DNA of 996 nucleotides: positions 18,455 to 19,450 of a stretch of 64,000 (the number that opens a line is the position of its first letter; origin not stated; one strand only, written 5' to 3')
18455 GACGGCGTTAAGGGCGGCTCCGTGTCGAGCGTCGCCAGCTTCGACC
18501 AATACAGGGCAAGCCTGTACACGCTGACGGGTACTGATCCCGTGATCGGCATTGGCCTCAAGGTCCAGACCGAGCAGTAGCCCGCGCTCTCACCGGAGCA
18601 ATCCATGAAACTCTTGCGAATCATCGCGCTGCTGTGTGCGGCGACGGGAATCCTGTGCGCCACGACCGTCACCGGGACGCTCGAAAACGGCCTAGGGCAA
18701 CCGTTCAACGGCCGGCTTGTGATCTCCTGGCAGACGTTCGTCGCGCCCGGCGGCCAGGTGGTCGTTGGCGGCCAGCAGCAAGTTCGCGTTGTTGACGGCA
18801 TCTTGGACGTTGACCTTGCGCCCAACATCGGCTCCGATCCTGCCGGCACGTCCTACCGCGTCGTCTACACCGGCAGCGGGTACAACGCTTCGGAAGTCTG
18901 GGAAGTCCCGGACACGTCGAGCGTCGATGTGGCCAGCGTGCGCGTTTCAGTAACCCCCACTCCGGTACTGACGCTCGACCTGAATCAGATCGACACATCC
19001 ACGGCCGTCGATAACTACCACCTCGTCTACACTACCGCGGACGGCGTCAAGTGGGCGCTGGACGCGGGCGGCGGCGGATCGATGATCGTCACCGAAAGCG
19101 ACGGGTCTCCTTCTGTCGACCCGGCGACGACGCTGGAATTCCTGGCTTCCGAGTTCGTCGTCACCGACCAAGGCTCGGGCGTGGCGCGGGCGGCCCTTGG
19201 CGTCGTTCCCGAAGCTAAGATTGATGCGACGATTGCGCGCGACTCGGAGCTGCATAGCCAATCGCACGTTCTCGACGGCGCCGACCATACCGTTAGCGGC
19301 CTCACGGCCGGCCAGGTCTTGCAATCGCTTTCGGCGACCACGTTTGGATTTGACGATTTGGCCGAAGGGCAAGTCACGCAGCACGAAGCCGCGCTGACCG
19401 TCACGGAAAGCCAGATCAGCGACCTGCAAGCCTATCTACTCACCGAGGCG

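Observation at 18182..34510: Eight consecutive post-gpJ ORFs all begin with Sec-type signal-peptide-like N-termini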

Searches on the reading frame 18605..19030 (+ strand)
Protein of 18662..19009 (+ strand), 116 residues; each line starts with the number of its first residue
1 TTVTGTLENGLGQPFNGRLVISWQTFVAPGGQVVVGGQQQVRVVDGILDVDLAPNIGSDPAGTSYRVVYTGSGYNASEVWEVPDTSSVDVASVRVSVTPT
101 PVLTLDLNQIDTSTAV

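Call 35: search_protein_representatives(protein=window:18662-19009:+)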
Query: 116 residues. Proteins with E-value up to 0.001 (for the whole library): 1428; up to 1e-10: 199; up to 1e-30: 0. The best 150 are listed.
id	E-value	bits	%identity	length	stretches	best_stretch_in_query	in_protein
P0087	1.0e-21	93.3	40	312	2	1-114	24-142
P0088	4.7e-21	91.1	47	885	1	1-111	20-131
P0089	9.1e-21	90.2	44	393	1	1-113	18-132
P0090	1.3e-18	83.3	42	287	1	1-113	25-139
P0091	3.9e-18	81.7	44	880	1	2-108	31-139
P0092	4.8e-18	81.4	42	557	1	1-113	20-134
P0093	6.2e-18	81.1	46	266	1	1-111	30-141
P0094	1.1e-17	80.3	42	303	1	1-114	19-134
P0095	3.1e-17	78.9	41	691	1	2-112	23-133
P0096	9.8e-17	77.2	43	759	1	2-106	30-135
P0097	3.3e-16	75.5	41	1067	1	1-111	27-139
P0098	7.0e-16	74.5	41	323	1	6-115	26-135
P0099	2.4e-15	72.8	41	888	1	1-114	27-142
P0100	3.1e-15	72.4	40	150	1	3-103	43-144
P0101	4.4e-15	71.9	39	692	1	2-112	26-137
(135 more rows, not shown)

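Call 39: find_encoding_contigs(protein=P0097, flank=10000, max_places=2)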
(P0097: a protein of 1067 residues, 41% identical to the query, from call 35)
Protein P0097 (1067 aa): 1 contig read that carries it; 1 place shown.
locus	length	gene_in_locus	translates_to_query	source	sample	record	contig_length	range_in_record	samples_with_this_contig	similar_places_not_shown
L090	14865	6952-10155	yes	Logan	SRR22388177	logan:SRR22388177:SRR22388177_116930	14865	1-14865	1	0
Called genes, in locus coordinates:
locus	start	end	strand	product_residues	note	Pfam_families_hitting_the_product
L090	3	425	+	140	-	?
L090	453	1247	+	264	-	PF09343:DUF2460 (weak)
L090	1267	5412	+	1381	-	PF13550:Phage-tail_3 (weak)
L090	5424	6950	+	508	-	PF12708:Pect-lyase_RHGA_epim, PF13229:Beta_helix, PF05048:NosD (faint)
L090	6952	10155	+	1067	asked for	-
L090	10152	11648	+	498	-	PF12789:PTR (faint)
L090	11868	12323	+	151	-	PF07486:Hydrolase_2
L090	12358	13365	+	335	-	PF00004:AAA (weak), PF07724:AAA_2, PF07728:AAA_5, PF10431:ClpB_D2-small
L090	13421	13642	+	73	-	-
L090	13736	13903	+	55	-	-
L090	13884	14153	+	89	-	-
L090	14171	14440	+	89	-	-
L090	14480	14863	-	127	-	?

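Call 50: search_protein_families(library=pfam, alignment_id=A2, max_evalue=0.001)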
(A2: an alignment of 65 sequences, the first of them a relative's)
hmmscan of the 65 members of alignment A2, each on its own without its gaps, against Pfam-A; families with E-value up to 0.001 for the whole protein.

A. member 1, P0088 (885 aa): 1 family
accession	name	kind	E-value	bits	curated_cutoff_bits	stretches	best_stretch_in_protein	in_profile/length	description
PF25117.1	Agd3_C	-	0.00024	21.2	27.5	0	254-295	24-62/67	Agd3 C-terminal domain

B. families by the number of members that match (of 65 scanned): 9 families
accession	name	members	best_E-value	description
PF12789.12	PTR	3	3.7e-24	Phage tail repeat like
PF12708.12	Pect-lyase_RHGA_epim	3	2.7e-11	Rhamnogalacturonase A/epimerase, pectate lyase-like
PF13229.12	Beta_helix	2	1.1e-10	Right handed beta helix region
PF19264.4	DUF5907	2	2.1e-06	Repeat of unknown function (DUF5907)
PF13884.11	Peptidase_S74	1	1.5e-08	Chaperone of endosialidase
PF01391.23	Collagen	1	1.7e-08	Collagen triple helix repeat (20 copies)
PF21446.3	Gp34_trimer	1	3.5e-08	Long-tail fiber proximal subunit, C-terminal, trimerization domain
PF24146.1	K1-lyase_C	1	6.5e-05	K1 capsule-specific polysaccharide lyase, C-terminal domain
PF25117.1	Agd3_C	1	0.00024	Agd3 C-terminal domain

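Call 51: search_protein_families(library=phrogs, alignment_id=A2, max_evalue=0.001)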
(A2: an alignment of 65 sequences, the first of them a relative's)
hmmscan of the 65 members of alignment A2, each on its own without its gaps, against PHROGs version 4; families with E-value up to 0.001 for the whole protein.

A. member 1, P0088 (885 aa): 4 families
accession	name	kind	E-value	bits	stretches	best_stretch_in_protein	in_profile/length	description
phrog_31472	-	unknown function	6.4e-12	46.6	1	325-374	97-147/359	-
phrog_5231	-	unknown function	2.3e-07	30.7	1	202-301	270-364/618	-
phrog_2163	-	head and packaging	2.1e-05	24.9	0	649-667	136-154/574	virion structural protein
phrog_16348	-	unknown function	0.00045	19.6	1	725-751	194-220/818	-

B. families by the number of members that match (of 65 scanned): 72 families (the first 25 are shown)
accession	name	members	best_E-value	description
phrog_34854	-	3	1.4e-07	-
phrog_5231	-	3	2.3e-07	-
phrog_9942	-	2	7.9e-18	tail fiber protein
phrog_25379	-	2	4e-08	tail protein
phrog_16348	-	2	2.1e-06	-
phrog_2234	-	2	2.1e-05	tail spike protein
phrog_28766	-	2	0.00064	tail fiber protein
phrog_35197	-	1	6.8e-22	-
phrog_1699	-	1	2.1e-20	long tail fiber protein distal subunit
phrog_18522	-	1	3.7e-18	tail protein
phrog_10485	-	1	7.2e-17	-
phrog_819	-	1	1.8e-15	tail protein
phrog_8443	-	1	1.5e-13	tail fiber protein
phrog_366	-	1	2.4e-13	tail fiber protein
phrog_18345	-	1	4.8e-13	tail fiber protein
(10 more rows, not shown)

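Call 79: predict_structure(alignment_id=A7)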
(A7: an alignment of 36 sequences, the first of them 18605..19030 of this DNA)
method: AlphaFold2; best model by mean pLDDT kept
length: 142 residues; sequences in the alignment: 36
mean_pLDDT: 89.1   pTM: 0.75
mean pLDDT of the five models: 89.1, 87.3, 86.9, 85.9, 84.3
residues with pLDDT >= 90: 88; 70-90: 46; 50-70: 8; < 50: 0
segments of 3 or more residues with pLDDT < 50: none
pLDDT, mean of each block of 10 residues (from residue 1): 70 76 96 97 94 96 98 93 95 94 97 87 78 80 68
secondary structure, 60 per line:
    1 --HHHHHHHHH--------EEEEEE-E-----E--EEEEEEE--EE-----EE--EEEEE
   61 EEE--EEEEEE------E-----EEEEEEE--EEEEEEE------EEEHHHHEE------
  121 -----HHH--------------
elements in order: H3-11 E20-25 E36-42 E56-63 E66-71 E84-90 E93-99 E106-108 H109-112

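Call 81: fold_search(model_id=the predicted structure, library=pdb)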
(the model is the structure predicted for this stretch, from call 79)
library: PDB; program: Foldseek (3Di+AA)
matches with E <= 10: 1182; with E <= 0.001: 3
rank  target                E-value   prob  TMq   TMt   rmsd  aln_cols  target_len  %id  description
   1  9d93_La               9.0e-05  1.00  0.44  0.55   4.2       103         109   25  Mycobacteriophage Bxb1 tail tip - Composite map and model (released 2024-09-25)
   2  9d93_Lb               3.5e-04  1.00  0.40  0.50   4.4        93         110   25  Mycobacteriophage Bxb1 tail tip - Composite map and model (released 2024-09-25)
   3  9d93_Ka               8.3e-04  1.00  0.46  0.72   3.0        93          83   22  Mycobacteriophage Bxb1 tail tip - Composite map and model (released 2024-09-25)
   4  7kjk_A3               2.1e-03  1.00  0.43  0.47   4.1        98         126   17  The Neck region of Phage XM1 (6-fold symmetry) (released 2021-11-03)
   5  9e7m_Ta               2.7e-03  1.00  0.44  0.62   3.9       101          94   17  In situ cryoEM structure of bacteriophage Ur-lambda tail tip complex (released 2025-11-05)
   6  4gqz_D                3.4e-03  1.00  0.34  0.32   6.3       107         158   14  Crystal Structure of S.CueP (released 2013-08-14)
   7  8keg_a                5.8e-03  1.00  0.50  0.56   3.0        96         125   17  Cyanophage A-1(L) neck/gp5-neck fiber (released 2024-04-17)
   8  8kec_a                6.1e-03  1.00  0.43  0.24  11.7       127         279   19  Cyanophage A-1(L) tail fiber (released 2024-04-10)
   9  4gqz_A                6.8e-03  0.96  0.29  0.27   7.1       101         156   14  Crystal Structure of S.CueP (released 2013-08-14)
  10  6fb3_A                1.0e-02  1.00  0.39  0.04   4.8        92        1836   17  Teneurin 2 Partial Extracellular Domain (released 2018-03-28)
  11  5tth_A                1.0e-02  1.00  0.35  0.09   7.6       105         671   17  Heterodimeric SpyCatcher/SpyTag-fused zebrafish TRAP1 in ATP/ADP-hybrid state (released 2017-08-23)
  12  1eo2_B                1.1e-02  1.00  0.38  0.25   6.5       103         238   17  CRYSTAL STRUCTURE OF ACINETOBACTER SP. ADP1 PROTOCATECHUATE 3,4-DIOXYGENASE (released 2000-08-09)
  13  7e9s_A                1.1e-02  0.99  0.35  0.07   5.6       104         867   16  Archaeal oligosaccharyltransferase AglB from Archaeoglobus fulgidus in complex with an inhibitory peptide and a dolich (released 2021-09-08)
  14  1dlm_A                1.3e-02  1.00  0.42  0.21   7.3       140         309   12  STRUCTURE OF CATECHOL 1,2-DIOXYGENASE FROM ACINETOBACTER CALCOACETICUS NATIVE DATA (released 2000-05-23)
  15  2buv_B                1.5e-02  1.00  0.38  0.24   6.5       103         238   16  Crystal Structure Of Protocatechuate 3,4-Dioxygenase from Acinetobacter Sp. ADP1 Mutant R457S in Complex with Protocat (released 2006-09-04)
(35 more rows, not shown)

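Call 87: fold_search(model_id=the predicted structure, library=viral)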
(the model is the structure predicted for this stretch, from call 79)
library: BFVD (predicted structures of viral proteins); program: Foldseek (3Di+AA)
matches with E <= 10: 818; with E <= 0.001: 36
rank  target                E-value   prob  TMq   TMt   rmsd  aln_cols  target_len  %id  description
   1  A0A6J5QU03            4.5e-11  1.00  0.75  0.23   2.2       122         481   33  Uncharacterized protein [uncultured Caudovirales phage]
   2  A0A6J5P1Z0            2.0e-08  1.00  0.66  0.40  12.0       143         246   26  Uncharacterized protein [uncultured Caudovirales phage]
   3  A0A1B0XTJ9            4.7e-07  1.00  0.54  0.36   9.6       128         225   26  (no name in the UniProt tables at hand)
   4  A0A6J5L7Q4            1.2e-05  1.00  0.54  0.19   5.2       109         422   25  Collagen triple helix repeat [uncultured Caudovirales phage]
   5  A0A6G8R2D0            2.2e-05  1.00  0.50  0.18   4.1       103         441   20  Minor tail protein [Arthrobacter phage BlueFeather]
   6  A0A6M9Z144            3.0e-05  1.00  0.57  0.37   2.9       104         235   17  (no name in the UniProt tables at hand)
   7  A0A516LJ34            3.0e-05  1.00  0.54  0.12  10.0       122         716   20  (no name in the UniProt tables at hand)
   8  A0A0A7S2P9            3.3e-05  1.00  0.44  0.19   4.0        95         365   27  (no name in the UniProt tables at hand)
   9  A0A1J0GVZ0            3.5e-05  1.00  0.52  0.64   3.8       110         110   19  Tail fiber protein [Streptomyces phage BRock]
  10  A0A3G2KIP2            5.1e-05  1.00  0.53  0.59  13.3       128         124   20  Uncharacterized protein [Arthrobacter phage Richie]
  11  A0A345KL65            5.4e-05  1.00  0.48  0.27   9.5       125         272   21  Tail protein [Arthrobacter phage Breylor17]
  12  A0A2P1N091            6.7e-05  1.00  0.55  0.07   9.9       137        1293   18  (no name in the UniProt tables at hand)
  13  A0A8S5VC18            7.5e-05  1.00  0.51  0.44  12.6       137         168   23  Uncharacterized protein [Siphoviridae sp. ctmJp3]
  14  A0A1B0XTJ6            8.4e-05  1.00  0.49  0.40   4.4       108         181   14  (no name in the UniProt tables at hand)
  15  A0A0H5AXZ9            1.2e-04  1.00  0.55  0.08   6.3       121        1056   20  Putative SGNH hydrolase-type esterase domain protein [Pseudomonas phage KPP21]
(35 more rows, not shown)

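Call 92: search_protein_families(library=phrogs, proteins=[L090:10152-11645:+], max_evalue=0.01)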
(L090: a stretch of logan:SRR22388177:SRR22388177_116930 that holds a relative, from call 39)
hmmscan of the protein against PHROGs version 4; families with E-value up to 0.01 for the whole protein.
L090:10152-11645:+ (498 aa): 12 families
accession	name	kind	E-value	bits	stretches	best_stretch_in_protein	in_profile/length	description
phrog_38418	-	unknown function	2.9e-17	63.7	1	80-236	148-287/472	-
phrog_5207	-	unknown function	5e-16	59.3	1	94-167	462-534/689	-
phrog_33513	-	unknown function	8.6e-16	58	1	67-144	514-595/1042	-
phrog_35419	-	tail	2.9e-15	57.4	1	94-226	65-199/414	tail fiber protein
phrog_38707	-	unknown function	1.2e-11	45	1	94-159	397-460/675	-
phrog_7449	-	unknown function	6.9e-11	41.6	2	98-149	437-488/1714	-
phrog_13892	-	tail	8.5e-11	42.5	1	95-178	557-643/676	minor tail protein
phrog_23008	-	tail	8e-10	38.6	1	146-186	669-709/812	tail fiber protein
phrog_7557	-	head and packaging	8.9e-09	34.6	1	100-143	644-687/1221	virion structural protein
phrog_8078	-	head and packaging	2.4e-07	30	1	95-143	453-501/1392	virion structural protein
phrog_24919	-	tail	7.2e-06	26.1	1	89-134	104-147/402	tail fiber protein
phrog_24819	-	unknown function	0.0048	16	0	101-133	107-139/823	-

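Call 97: find_homologous_proteins(query=A3, max_evalue=0.00001)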
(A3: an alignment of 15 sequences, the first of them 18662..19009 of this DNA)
Query A3 (15 sequences) (116 aa, profile of the alignment): 19 proteins with E <= 0.00001 among 2300 candidates.
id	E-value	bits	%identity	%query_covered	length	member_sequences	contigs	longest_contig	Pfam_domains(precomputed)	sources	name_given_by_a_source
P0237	8.5e-41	156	39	91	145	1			-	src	-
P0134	1.1e-40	156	35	99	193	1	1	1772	-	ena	-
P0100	9.4e-39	150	41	83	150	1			-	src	-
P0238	7.1e-34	134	33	81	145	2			-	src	-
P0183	4.6e-32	128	41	99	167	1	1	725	-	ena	-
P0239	7.2e-30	121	41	97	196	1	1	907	-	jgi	-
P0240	1.1e-26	111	42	81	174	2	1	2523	-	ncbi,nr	ncbi:MAG TPA: hypothetical protein VNO52_08975, partial [Methylomirabilota bacterium]|nr:hypothetica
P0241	2.8e-25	106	43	74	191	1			-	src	-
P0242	3.9e-25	106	39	81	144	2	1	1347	-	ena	-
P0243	1.3e-24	104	38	75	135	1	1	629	-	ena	-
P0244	4.5e-24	102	35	77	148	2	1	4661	-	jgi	-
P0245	1.2e-23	101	37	87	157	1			-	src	-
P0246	1.2e-20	91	38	86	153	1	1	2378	-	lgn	-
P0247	1.4e-20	91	44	63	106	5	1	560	-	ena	-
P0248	3.4e-20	90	39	86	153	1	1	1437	-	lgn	-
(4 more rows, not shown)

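Call 98: search_dna_similar(query=window:18662-19009:+, collection=phages, mode=protein, max_evalue=0.001, max_rows=25)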
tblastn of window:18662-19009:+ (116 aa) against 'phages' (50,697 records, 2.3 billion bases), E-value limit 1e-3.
No match.

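Call 107: search_solved_structures(query=A3, max_evalue=10, show_alignments=2)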
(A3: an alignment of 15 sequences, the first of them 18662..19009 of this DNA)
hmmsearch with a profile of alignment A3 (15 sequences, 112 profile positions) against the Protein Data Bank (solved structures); distinct sequences matched with E-value up to 10: 7.
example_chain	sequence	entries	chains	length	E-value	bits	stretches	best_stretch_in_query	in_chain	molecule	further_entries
6r74_A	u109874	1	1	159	0.28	14.5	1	15-70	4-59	Type-1 fimbrial protein, A chain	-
8odz_C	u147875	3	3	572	0.64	13.3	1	49-104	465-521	Interleukin-12 receptor subunit beta-1,Death-associated protein kinase 1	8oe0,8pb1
1x4r_A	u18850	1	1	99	0.71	13.2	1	38-72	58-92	Parp14 protein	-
6yu8_B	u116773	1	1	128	1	12.6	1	9-67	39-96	VHH antiboby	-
3fzx_A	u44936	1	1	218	1.2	12.4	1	16-53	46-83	Putative exported protein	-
7ygh_A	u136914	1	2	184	1.3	12.4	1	46-93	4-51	CRISPR system ring nuclease SSO2081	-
7ygl_A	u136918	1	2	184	1.3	12.3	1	46-93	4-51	CRISPR system ring nuclease SSO2081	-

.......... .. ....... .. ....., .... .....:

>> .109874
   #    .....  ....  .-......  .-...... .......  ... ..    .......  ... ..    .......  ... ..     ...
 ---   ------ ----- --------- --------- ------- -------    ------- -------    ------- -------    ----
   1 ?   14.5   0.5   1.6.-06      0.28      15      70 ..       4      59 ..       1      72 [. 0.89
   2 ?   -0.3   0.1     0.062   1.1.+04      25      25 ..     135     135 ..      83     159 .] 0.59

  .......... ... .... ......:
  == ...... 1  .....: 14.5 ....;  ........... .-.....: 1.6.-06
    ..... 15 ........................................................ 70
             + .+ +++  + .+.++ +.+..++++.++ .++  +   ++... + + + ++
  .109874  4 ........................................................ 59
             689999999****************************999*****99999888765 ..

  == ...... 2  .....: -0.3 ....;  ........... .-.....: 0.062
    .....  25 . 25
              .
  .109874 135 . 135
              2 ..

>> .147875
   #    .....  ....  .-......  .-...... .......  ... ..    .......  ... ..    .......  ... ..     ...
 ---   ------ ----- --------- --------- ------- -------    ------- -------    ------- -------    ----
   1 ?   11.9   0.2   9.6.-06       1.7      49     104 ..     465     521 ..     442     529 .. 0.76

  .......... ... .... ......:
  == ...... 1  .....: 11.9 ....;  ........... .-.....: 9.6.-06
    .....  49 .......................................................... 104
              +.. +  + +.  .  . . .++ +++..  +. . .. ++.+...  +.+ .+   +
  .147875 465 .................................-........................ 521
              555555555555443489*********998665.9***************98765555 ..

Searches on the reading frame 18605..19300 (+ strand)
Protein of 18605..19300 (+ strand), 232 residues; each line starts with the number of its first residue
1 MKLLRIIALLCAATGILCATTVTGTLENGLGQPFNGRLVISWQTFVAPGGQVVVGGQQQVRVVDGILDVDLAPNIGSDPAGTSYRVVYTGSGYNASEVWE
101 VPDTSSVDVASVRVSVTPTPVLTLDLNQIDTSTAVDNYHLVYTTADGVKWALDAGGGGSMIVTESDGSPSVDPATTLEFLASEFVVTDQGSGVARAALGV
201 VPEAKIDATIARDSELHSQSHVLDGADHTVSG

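Call 90: find_related_loci(query=window:18605-19300:+, collection=viral_contigs, flank=10000)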
Query window:18605-19300:+ (232 aa) in viral_contigs; peptide patterns used: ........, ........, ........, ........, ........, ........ (x = any residue, [..] = any of these).
7 stretches matched a pattern, but none encodes a relative of the query by tblastn (E <= 1e-3).
